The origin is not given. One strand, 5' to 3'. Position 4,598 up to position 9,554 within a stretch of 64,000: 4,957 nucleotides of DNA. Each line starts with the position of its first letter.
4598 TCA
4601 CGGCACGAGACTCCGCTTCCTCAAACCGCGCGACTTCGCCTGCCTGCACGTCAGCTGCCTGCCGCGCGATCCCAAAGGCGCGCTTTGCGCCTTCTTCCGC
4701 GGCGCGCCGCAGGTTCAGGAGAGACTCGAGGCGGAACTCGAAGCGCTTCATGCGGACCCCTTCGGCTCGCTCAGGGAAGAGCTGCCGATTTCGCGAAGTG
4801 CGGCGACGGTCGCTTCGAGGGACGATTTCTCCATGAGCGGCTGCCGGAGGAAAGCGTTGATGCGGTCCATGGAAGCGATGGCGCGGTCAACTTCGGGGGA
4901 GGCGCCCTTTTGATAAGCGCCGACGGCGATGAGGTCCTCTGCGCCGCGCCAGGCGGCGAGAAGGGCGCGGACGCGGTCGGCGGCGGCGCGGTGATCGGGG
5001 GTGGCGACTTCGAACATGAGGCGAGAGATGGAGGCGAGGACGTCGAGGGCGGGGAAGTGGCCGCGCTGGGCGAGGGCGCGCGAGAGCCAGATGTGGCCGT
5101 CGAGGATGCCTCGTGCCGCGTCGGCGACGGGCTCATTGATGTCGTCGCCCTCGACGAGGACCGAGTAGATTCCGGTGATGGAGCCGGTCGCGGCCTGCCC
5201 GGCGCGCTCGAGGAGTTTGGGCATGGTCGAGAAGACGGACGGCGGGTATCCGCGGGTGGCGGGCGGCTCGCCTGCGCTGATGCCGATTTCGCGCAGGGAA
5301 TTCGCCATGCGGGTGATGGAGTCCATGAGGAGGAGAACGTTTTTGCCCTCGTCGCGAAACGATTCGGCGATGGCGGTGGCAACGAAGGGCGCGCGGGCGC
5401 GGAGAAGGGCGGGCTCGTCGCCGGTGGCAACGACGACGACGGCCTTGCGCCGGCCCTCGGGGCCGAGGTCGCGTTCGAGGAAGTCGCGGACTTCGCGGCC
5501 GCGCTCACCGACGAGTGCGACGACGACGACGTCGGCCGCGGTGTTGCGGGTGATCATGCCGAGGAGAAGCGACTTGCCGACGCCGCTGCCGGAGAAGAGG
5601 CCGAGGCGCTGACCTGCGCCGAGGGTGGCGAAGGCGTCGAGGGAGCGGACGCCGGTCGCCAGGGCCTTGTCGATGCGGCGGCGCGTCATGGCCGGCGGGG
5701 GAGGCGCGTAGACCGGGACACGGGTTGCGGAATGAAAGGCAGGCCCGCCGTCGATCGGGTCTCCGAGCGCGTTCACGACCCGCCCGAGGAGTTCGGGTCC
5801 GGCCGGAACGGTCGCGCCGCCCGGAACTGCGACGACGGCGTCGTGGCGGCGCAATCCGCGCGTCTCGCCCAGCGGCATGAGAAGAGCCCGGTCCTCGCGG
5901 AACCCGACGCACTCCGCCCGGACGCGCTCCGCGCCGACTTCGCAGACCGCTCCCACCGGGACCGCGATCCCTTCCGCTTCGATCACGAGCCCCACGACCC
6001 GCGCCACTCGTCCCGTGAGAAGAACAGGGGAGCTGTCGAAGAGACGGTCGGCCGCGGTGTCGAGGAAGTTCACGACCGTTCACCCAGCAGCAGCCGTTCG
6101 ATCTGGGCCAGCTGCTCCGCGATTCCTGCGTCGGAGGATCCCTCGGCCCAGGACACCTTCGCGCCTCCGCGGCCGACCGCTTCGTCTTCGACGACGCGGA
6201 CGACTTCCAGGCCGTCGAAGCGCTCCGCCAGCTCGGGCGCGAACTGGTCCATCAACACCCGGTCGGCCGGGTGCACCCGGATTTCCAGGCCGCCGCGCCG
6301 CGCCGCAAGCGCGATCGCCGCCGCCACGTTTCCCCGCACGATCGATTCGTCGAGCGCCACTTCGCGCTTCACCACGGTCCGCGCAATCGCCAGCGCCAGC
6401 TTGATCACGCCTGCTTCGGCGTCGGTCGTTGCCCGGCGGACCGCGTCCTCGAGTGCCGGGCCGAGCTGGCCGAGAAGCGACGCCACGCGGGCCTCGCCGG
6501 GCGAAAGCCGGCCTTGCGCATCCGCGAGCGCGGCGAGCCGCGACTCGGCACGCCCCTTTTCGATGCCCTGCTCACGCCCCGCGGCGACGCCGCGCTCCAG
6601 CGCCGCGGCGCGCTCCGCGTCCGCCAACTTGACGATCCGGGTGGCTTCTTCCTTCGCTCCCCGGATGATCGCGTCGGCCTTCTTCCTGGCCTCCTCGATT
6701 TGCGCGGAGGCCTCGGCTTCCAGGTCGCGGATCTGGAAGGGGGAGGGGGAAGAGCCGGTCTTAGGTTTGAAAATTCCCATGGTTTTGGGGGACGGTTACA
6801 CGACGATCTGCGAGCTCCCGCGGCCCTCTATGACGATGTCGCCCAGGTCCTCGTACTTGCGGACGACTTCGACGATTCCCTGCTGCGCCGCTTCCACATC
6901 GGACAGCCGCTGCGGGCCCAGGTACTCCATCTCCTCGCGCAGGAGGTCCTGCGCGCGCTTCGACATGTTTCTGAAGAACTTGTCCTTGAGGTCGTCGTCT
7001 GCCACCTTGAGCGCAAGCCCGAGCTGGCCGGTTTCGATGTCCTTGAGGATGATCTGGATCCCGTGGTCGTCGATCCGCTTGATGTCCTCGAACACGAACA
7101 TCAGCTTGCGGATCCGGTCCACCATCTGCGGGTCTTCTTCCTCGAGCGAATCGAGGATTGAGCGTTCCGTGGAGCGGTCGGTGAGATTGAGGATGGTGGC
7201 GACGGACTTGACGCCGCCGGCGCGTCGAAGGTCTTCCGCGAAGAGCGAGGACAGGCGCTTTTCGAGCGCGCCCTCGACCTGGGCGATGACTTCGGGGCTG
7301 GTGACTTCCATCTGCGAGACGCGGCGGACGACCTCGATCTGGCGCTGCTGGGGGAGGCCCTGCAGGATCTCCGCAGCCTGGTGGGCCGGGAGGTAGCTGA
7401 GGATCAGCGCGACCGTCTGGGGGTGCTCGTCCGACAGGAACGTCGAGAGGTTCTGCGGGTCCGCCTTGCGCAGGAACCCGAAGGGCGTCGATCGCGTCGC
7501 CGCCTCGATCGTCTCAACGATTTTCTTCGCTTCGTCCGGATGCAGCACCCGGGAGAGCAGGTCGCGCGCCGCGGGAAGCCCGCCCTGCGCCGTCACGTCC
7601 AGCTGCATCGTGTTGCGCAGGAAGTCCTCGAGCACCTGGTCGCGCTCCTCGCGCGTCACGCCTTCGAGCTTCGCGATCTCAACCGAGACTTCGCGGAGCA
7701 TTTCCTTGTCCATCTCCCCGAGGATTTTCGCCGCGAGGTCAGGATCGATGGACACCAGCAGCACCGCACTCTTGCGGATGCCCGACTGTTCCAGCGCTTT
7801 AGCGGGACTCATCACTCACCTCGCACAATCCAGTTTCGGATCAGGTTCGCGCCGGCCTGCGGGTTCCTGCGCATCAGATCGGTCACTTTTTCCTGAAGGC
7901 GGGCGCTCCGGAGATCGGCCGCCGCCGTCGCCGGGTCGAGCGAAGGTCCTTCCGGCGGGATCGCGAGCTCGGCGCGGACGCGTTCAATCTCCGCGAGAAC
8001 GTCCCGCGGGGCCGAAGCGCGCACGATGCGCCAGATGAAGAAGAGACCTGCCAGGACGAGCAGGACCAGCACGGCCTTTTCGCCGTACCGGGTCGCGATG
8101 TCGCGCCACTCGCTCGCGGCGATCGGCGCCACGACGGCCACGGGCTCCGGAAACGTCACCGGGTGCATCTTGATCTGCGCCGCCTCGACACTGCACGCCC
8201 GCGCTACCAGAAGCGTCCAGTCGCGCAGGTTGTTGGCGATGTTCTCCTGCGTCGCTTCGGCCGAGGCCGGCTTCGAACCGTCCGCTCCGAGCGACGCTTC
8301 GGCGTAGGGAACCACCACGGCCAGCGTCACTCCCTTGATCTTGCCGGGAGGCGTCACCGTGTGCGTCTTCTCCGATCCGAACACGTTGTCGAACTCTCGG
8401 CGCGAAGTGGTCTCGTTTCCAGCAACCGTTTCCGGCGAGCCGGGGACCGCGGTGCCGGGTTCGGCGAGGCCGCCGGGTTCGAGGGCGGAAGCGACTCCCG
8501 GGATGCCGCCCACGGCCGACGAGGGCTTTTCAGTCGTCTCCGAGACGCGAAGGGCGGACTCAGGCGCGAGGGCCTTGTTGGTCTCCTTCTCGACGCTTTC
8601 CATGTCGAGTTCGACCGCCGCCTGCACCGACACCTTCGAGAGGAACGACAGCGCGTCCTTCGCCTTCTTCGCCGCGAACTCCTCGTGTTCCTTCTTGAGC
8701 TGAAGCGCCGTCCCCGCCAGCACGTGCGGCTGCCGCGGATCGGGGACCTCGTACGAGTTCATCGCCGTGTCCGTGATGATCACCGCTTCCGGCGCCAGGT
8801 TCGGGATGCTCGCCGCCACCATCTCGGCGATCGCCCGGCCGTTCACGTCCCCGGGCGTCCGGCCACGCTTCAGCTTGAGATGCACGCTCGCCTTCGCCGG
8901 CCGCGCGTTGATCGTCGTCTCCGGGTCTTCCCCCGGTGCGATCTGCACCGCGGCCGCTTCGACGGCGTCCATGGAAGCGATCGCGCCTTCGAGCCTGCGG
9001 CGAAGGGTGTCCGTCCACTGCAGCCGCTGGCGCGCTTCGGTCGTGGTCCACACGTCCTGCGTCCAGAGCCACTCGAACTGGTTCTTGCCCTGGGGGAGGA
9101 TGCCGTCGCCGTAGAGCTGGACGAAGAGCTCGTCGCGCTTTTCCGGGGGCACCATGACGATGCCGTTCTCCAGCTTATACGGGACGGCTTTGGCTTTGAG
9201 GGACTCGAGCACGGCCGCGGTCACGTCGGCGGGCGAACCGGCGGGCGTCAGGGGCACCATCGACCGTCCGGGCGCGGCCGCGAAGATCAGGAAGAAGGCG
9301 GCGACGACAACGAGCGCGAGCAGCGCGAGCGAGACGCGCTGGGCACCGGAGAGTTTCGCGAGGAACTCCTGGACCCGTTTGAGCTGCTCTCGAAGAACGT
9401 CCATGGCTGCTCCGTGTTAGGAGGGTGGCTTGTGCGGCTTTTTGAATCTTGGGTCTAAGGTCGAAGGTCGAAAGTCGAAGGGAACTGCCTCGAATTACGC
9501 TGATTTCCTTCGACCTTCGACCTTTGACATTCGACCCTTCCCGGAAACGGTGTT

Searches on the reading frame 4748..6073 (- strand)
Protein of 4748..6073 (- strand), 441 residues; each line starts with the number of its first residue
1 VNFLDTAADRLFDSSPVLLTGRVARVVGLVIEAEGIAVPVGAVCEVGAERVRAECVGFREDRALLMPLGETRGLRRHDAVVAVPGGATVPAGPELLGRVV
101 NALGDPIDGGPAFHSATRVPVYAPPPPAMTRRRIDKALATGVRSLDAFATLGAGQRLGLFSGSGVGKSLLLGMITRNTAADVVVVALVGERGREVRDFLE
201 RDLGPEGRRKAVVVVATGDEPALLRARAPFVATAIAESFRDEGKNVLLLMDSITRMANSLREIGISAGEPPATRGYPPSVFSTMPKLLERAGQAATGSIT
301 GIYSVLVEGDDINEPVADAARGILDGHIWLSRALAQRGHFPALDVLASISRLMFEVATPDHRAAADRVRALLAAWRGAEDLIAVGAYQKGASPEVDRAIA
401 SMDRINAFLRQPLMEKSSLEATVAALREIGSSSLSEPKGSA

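Call 67: search_protein_families(library=pfam, proteins=[window:4748-6073:-], max_evalue=0.001)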
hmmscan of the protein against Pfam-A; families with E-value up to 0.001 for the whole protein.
window:4748-6073:- (441 aa): 3 families
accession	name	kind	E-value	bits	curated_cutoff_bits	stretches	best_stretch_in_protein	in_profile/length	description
PF00006.31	ATP-synt_ab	-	1.8e-83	279.8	29.5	1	141-350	1-213/213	ATP synthase alpha/beta family, nucleotide-binding domain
PF18269.6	T3SS_ATPase_C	-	7.9e-25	87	22.7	1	358-428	2-72/72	T3SS EscN ATPase C-terminal domain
PF02874.29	ATP-synt_ab_N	-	4e-07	30.9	20.9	1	23-81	1-66/69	ATP synthase alpha/beta family, beta-barrel domain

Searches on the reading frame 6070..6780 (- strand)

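Call 67: search_protein_families(library=pfam, proteins=[window:6070-6780:-], max_evalue=0.001)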
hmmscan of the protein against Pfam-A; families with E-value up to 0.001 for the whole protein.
window:6070-6780:- (236 aa): 1 family
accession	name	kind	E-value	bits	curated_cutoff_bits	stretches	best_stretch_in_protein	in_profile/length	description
PF02108.21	FliH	-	8.7e-16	58.5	24.1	1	105-226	9-127/128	Flagellar assembly protein FliH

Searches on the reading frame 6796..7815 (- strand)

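Call 67: search_protein_families(library=pfam, proteins=[window:6796-7815:-], max_evalue=0.001)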
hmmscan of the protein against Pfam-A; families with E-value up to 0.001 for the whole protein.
window:6796-7815:- (339 aa): 4 families
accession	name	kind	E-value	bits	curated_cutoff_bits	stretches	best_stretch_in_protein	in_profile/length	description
PF01706.21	FliG_C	-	4.3e-45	152.9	23.3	1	222-329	1-108/108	FliG C-terminal domain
PF14841.11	FliG_M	-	2.3e-35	121.1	25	2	120-193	1-74/76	FliG middle domain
PF14842.11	FliG_N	-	1.1e-28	100.3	25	2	11-112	3-104/104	FliG N-terminal domain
PF03448.22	MgtE_N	-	1.7e-07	32.1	25.9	0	86-162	20-93/102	MgtE intracellular N domain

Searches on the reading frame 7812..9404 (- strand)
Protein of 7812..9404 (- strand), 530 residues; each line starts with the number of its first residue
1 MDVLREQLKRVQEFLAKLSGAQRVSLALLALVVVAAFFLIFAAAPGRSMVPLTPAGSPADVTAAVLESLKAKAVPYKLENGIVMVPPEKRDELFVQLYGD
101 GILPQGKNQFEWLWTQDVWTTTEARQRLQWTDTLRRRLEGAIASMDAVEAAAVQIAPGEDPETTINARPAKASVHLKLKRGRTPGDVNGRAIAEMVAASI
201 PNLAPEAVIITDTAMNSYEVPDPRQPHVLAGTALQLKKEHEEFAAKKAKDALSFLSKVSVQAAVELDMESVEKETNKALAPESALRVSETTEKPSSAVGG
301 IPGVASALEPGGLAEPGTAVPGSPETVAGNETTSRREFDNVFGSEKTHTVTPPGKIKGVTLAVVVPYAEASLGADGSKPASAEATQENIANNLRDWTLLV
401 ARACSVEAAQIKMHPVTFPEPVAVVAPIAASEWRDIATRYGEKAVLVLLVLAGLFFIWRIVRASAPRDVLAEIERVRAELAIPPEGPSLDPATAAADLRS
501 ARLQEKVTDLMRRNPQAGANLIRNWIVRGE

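Call 67: search_protein_families(library=pfam, proteins=[window:7812-9404:-], max_evalue=0.001)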
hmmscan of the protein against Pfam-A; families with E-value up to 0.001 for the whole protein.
window:7812-9404:- (530 aa): 2 families
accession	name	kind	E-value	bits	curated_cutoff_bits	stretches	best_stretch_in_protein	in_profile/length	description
PF01514.23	YscJ_FliF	-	1.2e-30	107.1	24.4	1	48-217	5-176/179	Secretory protein of YscJ/FliF family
PF08345.17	YscJ_FliF_C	-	7.1e-12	46.4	23.8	1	257-403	9-129/147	Flagellar M-ring protein C-terminal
